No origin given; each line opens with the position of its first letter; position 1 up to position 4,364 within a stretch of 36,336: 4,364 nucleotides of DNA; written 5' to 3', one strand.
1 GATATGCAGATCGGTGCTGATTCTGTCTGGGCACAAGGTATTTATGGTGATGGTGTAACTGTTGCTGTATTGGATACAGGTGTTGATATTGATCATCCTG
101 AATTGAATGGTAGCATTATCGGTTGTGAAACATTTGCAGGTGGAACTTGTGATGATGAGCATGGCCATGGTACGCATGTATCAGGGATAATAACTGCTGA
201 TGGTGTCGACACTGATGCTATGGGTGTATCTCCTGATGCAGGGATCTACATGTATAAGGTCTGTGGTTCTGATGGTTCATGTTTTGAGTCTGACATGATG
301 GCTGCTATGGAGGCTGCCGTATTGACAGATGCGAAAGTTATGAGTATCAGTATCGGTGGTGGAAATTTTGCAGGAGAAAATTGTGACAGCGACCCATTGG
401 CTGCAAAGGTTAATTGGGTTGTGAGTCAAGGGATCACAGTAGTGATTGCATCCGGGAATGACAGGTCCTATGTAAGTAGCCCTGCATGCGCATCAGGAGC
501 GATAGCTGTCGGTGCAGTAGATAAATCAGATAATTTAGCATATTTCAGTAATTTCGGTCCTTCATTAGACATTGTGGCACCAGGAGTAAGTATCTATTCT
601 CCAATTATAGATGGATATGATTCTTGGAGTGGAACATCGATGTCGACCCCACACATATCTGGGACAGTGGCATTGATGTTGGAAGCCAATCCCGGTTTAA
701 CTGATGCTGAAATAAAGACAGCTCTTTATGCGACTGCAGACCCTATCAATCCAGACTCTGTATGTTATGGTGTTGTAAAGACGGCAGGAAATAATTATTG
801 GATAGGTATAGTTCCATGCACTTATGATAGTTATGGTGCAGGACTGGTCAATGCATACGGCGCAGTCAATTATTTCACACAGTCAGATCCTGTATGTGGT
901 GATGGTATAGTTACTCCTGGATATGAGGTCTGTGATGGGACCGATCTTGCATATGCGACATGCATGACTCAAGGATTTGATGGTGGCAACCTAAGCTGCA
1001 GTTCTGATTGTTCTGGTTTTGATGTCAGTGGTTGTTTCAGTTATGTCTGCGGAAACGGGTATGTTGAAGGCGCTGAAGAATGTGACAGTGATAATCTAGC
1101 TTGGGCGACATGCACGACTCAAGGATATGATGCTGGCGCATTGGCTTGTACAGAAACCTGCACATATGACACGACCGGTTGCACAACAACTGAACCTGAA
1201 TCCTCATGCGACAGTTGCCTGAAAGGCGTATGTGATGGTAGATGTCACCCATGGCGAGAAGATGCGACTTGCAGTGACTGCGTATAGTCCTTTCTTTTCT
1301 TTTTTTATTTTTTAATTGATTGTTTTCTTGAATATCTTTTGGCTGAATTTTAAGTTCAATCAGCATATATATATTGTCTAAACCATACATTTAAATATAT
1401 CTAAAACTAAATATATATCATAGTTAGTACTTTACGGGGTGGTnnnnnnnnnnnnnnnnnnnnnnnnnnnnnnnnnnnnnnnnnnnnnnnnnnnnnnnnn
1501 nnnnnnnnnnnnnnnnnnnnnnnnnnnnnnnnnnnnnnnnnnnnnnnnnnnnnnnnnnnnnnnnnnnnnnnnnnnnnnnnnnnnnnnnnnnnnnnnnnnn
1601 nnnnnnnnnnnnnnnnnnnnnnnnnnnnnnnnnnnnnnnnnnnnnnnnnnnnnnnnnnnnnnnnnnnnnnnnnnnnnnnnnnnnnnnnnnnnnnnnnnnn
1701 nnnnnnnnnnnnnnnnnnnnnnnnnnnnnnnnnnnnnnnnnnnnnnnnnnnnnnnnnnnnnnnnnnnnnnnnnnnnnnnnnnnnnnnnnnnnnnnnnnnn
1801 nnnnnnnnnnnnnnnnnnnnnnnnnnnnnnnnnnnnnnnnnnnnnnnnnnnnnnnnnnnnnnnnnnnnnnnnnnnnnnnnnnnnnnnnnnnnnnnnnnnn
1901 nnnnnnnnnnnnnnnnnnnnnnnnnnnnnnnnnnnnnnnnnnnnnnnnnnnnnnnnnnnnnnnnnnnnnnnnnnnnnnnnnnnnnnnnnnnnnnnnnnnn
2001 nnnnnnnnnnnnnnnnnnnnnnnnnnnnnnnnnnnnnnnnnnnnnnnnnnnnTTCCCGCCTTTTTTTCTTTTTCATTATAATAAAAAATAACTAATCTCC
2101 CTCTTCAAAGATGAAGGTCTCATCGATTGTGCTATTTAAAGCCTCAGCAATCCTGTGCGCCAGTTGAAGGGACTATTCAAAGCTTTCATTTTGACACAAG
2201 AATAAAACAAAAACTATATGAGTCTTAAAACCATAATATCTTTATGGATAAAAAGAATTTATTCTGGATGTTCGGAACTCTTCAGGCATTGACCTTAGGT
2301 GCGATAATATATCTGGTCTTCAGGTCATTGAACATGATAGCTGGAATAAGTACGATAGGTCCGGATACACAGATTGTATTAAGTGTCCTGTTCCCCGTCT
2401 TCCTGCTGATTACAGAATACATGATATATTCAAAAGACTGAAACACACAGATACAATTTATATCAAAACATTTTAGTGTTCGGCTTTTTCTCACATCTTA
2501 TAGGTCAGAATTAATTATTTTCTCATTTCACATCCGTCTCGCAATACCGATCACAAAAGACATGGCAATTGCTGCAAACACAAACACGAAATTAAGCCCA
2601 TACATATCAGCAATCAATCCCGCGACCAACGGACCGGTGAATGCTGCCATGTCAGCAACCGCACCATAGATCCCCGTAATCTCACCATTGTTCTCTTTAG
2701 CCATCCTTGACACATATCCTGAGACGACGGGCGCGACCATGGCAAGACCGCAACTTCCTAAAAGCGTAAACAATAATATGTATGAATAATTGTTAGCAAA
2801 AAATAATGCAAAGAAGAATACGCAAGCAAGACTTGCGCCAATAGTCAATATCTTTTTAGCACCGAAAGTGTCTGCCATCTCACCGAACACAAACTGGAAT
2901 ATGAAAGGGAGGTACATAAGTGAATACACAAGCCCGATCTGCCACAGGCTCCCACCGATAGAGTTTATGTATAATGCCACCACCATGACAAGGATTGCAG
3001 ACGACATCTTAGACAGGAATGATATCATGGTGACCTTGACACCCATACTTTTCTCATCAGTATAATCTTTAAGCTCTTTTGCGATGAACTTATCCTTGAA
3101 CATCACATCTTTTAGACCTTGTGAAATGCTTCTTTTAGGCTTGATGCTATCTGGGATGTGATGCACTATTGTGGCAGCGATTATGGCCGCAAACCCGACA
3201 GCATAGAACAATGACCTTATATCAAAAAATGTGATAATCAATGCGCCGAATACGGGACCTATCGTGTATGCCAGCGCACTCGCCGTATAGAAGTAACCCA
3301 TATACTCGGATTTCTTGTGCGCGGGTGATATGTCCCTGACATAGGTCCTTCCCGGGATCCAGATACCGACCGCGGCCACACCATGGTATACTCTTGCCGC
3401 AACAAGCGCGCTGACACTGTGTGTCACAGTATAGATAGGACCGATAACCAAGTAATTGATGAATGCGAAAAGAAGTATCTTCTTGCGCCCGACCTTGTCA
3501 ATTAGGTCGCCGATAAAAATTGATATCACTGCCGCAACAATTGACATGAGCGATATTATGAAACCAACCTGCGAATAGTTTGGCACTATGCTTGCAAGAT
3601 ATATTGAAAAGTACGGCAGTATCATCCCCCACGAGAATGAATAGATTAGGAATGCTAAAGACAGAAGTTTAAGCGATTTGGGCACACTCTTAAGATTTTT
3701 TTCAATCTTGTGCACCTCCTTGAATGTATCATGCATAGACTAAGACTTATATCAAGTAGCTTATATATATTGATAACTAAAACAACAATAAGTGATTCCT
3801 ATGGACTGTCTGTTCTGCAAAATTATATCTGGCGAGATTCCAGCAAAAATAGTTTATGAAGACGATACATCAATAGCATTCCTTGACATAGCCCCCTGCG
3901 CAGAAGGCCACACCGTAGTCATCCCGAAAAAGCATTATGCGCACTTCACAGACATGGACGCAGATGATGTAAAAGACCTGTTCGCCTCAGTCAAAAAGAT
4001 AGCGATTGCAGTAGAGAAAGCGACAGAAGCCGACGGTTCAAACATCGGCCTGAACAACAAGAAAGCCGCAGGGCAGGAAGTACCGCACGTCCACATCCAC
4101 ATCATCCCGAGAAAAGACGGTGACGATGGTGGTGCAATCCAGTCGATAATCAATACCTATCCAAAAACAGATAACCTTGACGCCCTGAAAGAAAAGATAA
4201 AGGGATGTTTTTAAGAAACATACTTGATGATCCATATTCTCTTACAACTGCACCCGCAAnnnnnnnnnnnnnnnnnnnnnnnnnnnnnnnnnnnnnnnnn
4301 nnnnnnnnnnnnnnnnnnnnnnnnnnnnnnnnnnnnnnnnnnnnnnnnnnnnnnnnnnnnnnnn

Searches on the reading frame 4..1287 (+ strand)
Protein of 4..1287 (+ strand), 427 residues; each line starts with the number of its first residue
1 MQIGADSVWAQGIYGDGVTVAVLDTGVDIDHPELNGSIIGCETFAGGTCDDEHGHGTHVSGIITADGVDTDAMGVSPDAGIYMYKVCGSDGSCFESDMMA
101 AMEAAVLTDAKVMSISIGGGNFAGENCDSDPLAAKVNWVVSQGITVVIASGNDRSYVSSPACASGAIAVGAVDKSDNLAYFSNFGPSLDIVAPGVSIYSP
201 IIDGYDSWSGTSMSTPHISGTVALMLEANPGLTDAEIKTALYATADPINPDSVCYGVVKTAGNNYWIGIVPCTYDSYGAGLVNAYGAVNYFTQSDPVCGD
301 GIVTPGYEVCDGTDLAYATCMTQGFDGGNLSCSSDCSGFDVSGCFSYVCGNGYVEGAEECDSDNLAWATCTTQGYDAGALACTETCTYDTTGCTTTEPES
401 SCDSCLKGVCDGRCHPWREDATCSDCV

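Call 8: search_protein_families(library=pfam, proteins=[window:4-1287:+], max_evalue=0.01)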
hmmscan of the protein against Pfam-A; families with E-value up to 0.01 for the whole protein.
window:4-1287:+ (427 aa): 1 family
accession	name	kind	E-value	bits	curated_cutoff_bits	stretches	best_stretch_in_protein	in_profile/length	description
PF00082.27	Peptidase_S8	-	8.3e-54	183.3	21.8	1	15-250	1-274/288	Subtilase family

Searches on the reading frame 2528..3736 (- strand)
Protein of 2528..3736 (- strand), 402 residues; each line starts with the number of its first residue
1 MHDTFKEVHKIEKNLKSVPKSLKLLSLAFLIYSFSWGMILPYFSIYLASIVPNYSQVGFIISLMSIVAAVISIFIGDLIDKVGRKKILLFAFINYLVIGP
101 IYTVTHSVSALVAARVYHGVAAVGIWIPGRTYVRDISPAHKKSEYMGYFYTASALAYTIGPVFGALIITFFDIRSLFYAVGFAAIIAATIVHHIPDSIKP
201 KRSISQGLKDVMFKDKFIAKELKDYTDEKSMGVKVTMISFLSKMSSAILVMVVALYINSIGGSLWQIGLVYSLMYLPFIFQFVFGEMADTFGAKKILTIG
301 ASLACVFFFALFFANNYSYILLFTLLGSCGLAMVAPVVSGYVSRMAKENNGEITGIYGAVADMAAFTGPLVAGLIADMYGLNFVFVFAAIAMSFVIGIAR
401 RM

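Call 8: search_protein_families(library=pfam, proteins=[window:2528-3736:-], max_evalue=0.01)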
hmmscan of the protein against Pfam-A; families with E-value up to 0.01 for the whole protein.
window:2528-3736:- (402 aa): 4 families
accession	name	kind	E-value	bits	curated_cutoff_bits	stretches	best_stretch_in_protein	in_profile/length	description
PF07690.21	MFS_1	-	1.7e-49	169.1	33.4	2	25-191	1-170/347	Major Facilitator Superfamily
PF12832.13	MFS_1_like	-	3e-13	50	25.2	2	23-178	215-372/373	MFS_1 like family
PF00083.30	Sugar_tr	-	4.7e-11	42.7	22.3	1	55-245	46-250/452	Sugar (and other) transporter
PF05977.19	MFS_3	-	0.003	16.5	27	1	241-397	21-184/524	Transmembrane secretion effector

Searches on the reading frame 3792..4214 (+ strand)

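Call 8: search_protein_families(library=pfam, proteins=[window:3792-4214:+], max_evalue=0.01)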
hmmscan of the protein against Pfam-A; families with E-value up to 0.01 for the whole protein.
window:3792-4214:+ (140 aa): 2 families
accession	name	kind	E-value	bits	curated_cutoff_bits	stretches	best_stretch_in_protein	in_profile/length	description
PF01230.28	HIT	-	2.5e-31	108.6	21.5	1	14-109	2-97/98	HIT domain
PF11969.13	DcpS_C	-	8.9e-17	62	24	1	6-106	2-101/114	Scavenger mRNA decapping enzyme C-term binding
